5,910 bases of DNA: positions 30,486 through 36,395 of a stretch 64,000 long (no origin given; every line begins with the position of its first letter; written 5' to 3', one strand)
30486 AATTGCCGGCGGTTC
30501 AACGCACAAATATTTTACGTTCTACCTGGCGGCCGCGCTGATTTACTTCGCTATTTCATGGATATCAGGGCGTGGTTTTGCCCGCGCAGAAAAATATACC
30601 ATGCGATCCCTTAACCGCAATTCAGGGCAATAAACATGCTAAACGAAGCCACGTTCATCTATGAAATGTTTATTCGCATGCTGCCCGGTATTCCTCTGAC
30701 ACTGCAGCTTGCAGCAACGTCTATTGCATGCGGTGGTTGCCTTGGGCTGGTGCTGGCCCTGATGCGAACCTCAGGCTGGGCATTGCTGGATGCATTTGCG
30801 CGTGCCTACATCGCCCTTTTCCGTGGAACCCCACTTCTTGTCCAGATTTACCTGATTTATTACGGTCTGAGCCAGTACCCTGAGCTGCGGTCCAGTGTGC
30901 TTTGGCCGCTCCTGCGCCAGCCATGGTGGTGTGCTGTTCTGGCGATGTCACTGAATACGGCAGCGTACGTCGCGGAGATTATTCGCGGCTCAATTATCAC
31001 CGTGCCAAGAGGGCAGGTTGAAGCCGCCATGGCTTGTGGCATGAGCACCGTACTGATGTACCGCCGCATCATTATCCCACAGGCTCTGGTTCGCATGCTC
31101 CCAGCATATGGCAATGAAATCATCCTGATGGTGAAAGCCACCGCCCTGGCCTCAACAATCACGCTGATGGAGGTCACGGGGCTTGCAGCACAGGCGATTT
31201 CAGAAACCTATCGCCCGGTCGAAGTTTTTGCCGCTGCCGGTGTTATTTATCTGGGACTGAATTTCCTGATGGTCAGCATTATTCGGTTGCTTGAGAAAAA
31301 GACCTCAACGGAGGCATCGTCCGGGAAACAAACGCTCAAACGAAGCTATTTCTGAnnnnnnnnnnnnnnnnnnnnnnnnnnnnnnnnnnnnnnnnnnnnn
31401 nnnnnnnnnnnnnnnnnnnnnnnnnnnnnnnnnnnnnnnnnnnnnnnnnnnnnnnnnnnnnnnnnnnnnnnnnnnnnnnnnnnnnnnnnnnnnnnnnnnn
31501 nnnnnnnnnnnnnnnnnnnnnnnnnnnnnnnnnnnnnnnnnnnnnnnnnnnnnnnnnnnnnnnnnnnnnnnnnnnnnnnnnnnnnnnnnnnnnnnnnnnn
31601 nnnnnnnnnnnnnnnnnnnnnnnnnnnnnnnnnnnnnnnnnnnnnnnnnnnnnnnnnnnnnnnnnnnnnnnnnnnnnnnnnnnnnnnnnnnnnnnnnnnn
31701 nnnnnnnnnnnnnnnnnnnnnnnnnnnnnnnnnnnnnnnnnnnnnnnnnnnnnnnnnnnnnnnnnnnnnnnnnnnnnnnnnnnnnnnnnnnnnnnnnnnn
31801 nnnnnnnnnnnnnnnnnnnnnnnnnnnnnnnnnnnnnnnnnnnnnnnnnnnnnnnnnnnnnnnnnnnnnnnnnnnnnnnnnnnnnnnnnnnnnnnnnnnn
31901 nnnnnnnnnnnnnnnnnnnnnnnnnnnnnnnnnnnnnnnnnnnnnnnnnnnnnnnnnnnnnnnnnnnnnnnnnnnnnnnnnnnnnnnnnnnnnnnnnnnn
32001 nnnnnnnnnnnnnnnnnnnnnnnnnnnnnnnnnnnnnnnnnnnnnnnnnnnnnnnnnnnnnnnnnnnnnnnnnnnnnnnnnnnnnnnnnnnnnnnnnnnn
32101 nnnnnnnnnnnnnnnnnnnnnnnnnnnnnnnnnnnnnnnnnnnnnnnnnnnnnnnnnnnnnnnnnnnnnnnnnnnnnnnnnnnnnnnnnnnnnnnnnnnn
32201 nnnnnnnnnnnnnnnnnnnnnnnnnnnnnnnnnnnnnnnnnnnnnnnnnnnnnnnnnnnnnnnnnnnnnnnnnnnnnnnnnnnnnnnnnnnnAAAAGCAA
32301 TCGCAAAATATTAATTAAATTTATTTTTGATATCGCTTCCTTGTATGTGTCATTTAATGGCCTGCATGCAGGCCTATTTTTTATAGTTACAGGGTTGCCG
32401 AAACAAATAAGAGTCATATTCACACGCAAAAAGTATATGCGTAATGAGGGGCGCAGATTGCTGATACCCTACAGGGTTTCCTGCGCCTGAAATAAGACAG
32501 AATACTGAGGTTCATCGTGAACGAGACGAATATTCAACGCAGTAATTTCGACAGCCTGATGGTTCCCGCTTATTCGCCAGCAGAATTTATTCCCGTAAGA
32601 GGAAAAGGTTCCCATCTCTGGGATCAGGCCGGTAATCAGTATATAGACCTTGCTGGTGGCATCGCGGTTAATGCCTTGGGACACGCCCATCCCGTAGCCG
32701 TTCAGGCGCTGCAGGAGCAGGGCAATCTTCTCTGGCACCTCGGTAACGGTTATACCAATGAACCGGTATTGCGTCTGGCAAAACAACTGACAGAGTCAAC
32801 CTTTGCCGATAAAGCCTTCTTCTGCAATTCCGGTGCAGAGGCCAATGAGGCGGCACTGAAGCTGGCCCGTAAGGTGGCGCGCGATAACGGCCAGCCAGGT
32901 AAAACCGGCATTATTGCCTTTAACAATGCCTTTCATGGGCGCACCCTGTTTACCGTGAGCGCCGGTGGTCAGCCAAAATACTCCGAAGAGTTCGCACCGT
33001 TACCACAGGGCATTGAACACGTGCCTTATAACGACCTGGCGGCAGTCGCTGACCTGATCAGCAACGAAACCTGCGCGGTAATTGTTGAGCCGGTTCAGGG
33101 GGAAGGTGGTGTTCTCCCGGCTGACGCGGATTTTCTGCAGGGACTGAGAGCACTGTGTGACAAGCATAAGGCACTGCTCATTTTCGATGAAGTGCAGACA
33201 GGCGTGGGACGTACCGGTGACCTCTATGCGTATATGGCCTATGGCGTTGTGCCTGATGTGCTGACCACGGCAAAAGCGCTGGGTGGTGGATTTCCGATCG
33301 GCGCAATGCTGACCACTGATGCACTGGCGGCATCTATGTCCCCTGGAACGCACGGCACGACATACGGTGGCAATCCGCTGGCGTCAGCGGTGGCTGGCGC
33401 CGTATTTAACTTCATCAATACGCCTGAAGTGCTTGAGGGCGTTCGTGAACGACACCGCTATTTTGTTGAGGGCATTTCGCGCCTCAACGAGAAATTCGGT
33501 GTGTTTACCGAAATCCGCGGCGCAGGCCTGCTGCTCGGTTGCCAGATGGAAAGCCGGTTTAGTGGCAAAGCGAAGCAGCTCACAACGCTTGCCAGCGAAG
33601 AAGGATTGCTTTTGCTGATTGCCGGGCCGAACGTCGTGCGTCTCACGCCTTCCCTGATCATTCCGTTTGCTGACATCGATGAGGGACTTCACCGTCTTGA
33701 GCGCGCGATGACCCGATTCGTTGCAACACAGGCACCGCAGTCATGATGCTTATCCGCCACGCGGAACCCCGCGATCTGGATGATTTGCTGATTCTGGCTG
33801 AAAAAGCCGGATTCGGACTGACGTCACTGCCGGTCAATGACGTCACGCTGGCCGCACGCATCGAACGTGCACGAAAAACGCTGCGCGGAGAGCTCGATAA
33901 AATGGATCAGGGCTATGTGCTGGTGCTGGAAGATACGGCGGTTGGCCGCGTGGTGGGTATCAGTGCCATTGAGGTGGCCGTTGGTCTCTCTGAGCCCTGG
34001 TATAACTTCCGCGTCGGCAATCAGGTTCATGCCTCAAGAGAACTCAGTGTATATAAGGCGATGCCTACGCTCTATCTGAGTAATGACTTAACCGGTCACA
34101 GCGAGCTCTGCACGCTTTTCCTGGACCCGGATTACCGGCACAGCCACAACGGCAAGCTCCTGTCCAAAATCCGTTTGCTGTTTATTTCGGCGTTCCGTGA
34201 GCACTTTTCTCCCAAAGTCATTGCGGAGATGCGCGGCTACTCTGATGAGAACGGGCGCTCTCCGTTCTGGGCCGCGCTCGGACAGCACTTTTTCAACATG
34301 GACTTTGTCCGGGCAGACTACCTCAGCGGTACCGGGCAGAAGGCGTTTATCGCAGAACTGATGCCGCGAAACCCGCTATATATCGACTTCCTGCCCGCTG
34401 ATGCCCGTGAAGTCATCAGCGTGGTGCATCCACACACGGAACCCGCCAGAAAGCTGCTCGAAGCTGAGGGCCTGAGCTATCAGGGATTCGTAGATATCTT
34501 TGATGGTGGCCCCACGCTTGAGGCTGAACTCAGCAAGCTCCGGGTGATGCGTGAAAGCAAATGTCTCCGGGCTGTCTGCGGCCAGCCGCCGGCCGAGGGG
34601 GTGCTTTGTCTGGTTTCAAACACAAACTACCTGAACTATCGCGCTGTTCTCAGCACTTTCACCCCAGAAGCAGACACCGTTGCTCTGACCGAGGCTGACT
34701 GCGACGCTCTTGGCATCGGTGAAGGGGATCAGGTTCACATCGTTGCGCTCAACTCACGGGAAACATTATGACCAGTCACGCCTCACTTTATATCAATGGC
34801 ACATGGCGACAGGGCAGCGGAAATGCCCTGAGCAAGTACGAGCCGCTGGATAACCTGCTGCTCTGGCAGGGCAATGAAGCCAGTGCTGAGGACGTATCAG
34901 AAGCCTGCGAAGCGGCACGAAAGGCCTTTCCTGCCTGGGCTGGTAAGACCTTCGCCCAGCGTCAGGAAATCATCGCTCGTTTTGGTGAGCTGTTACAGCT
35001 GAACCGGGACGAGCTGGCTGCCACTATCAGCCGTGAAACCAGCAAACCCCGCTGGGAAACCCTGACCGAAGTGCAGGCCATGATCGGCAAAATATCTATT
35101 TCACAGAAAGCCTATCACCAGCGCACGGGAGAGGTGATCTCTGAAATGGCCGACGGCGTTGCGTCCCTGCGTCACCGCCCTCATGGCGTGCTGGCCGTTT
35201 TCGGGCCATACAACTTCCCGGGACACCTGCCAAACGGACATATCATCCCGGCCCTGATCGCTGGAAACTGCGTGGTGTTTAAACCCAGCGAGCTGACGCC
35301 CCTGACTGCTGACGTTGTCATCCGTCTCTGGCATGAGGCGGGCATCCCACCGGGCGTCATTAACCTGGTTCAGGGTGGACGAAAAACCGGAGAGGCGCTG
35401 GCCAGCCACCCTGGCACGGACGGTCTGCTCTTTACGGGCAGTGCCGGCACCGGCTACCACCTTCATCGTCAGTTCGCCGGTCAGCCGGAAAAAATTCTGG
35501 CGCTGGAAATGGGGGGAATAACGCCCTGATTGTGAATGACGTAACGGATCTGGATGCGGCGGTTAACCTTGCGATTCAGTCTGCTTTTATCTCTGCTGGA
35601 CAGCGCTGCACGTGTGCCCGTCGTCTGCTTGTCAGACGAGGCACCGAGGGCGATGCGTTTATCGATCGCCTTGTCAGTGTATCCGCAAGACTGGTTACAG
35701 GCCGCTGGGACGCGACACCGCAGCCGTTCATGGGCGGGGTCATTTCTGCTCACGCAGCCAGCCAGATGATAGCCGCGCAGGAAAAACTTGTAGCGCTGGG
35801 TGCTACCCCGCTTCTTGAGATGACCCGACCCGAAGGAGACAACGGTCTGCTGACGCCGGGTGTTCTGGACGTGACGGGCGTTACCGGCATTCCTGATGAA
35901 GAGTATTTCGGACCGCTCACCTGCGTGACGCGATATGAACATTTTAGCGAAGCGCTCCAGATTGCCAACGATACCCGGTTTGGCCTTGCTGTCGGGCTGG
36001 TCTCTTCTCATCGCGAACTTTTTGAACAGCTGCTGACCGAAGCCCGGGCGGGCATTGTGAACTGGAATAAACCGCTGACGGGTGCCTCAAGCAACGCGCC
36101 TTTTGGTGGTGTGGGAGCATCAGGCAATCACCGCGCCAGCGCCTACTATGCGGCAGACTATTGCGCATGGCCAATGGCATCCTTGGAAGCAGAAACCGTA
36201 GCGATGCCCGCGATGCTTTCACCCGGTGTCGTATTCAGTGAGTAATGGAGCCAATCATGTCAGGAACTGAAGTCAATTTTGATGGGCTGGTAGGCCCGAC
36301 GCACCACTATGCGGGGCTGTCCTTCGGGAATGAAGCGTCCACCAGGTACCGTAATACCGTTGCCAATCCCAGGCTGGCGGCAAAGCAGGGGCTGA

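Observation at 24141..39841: Plasmid-borne OccR/OccJQMP-type opine uptake module fused to a complete AST arginine-degradation operon, an Oox/HcnABC-like dehydrogenase and RidA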

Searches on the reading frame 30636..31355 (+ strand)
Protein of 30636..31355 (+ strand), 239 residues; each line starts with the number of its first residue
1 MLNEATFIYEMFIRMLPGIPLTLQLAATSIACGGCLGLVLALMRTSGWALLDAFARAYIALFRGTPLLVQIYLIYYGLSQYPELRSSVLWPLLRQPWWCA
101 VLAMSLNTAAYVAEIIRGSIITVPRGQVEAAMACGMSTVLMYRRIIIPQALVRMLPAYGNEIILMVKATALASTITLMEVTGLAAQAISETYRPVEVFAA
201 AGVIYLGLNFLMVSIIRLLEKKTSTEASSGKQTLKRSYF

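Call 3: search_protein_families(library=pfam, proteins=[window:30636-31355:+])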
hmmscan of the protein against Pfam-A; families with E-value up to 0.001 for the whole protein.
window:30636-31355:+ (239 aa): 1 family
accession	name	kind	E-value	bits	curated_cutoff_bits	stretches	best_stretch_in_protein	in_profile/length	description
PF00528.27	BPD_transp_1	-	1e-22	81.2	26.4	1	34-224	2-183/184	Binding-protein-dependent transport system inner membrane component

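Call 6: search_protein_families(library=ncbifam, proteins=[window:30636-31355:+])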
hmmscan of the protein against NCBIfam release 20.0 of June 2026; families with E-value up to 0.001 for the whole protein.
window:30636-31355:+ (239 aa): 12 families
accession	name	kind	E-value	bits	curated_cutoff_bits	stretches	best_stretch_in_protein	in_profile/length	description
NF008336.0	PRK11122.1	equivalog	3.7e-60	203.4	248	1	10-223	3-215/222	arginine ABC transporter permease ArtM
NF011651.0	PRK15069.1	subfamily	2.3e-51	174.5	306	1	16-222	20-227/237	histidine ABC transporter permease HisM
NF011680.0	PRK15100.1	equivalog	9.5e-41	140.1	300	1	15-224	15-215/222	cystine ABC transporter permease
NF007028.0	PRK09494.1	equivalog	2.7e-40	138.6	303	1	6-222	6-215/219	glutamine ABC transporter permease GlnP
TIGR03003.1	ectoine_ehuD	equivalog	1.2e-38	133.2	205.2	1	7-222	5-211/212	ectoine/hydroxyectoine ABC transporter permease subunit EhuD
TIGR03004.1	ectoine_ehuC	equivalog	2.5e-38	132.1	196.95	1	15-224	7-207/214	ectoine/hydroxyectoine ABC transporter permease subunit EhuC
NF008337.0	PRK11123.1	equivalog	9.6e-32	110.3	277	2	95-225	102-232/238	arginine ABC transporter permease ArtQ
NF011714.0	PRK15135.1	subfamily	4.3e-28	98.7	319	1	15-225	9-221/228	histidine ABC transporter permease HisQ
TIGR01726.1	HEQRo_perm_3TM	subfamily_domain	2.8e-24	85.5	42.2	1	15-118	5-99/99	ABC transporter permease subunit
NF011687.0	PRK15107.1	equivalog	2.9e-24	86.2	318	1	15-223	16-223/224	glutamate/aspartate ABC transporter permease GltK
NF008049.0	PRK10782.1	subfamily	1.2e-05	25.1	212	1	100-179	92-171/217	methionine ABC transporter permease MetI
TIGR01097.1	PhnE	equivalog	0.00016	21.3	216.7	0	100-155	130-185/252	phosphonate ABC transporter, permease protein PhnE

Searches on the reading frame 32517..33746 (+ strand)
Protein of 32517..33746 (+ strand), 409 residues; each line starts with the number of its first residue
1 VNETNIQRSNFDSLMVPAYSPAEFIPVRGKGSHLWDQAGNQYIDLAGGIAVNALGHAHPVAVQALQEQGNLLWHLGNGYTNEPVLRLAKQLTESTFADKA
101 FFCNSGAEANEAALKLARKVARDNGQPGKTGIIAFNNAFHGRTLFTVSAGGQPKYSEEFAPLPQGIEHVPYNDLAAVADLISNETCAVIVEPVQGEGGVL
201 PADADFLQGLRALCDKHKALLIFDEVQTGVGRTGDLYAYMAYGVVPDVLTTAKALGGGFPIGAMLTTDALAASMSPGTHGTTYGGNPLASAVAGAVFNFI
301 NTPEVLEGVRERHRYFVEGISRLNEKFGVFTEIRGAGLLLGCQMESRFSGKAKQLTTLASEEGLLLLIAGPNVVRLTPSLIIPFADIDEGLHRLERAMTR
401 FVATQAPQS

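Call 4: search_protein_families(library=pfam, proteins=[window:32517-33746:+])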
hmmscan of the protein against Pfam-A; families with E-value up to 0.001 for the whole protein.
window:32517-33746:+ (409 aa): 2 families
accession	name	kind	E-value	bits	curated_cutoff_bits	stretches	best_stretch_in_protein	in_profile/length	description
PF00202.27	Aminotran_3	-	1.2e-124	416.5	30.5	1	22-397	9-402/403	Aminotransferase class-III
PF00155.27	Aminotran_1_2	-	9.9e-05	22.1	19.7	1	172-357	128-320/361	Aminotransferase class I and II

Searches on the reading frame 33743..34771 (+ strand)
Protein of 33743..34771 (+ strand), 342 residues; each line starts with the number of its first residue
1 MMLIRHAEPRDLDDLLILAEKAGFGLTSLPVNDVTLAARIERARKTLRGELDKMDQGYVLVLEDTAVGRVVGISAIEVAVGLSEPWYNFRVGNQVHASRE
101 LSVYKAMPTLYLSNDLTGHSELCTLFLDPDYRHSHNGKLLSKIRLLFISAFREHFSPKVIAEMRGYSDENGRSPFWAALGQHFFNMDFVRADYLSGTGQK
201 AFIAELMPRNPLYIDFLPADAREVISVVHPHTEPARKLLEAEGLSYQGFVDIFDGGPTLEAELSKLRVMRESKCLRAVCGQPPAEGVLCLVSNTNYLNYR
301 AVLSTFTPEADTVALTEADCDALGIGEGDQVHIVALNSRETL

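Call 4: search_protein_families(library=pfam, proteins=[window:33743-34771:+])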
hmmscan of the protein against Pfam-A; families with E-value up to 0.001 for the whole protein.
window:33743-34771:+ (342 aa): 1 family
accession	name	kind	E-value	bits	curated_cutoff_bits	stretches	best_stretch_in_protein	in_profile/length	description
PF04958.18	AstA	-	3.4e-128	427.4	29.4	1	1-334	1-336/337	Arginine N-succinyltransferase beta subunit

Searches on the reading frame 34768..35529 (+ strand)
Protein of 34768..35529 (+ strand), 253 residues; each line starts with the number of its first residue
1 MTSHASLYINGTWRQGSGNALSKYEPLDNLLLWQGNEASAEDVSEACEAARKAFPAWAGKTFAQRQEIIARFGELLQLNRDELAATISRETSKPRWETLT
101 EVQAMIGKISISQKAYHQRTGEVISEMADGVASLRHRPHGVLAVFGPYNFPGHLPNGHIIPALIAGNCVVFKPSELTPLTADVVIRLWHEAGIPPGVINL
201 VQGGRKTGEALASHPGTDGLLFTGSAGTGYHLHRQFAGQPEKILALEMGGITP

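Call 4: search_protein_families(library=pfam, proteins=[window:34768-35529:+])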
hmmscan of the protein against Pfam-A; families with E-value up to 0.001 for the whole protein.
window:34768-35529:+ (253 aa): 1 family
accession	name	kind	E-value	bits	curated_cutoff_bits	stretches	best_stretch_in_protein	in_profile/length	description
PF00171.27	Aldedh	-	6e-66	223.3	23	1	13-251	1-239/461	Aldehyde dehydrogenase family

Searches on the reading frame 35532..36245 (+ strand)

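Call 4: search_protein_families(library=pfam, proteins=[window:35532-36245:+])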
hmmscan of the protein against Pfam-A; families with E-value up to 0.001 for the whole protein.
window:35532-36245:+ (237 aa): 1 family
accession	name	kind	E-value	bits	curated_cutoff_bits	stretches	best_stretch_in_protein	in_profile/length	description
PF00171.27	Aldedh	-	5.5e-43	147.6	23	1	4-209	247-453/461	Aldehyde dehydrogenase family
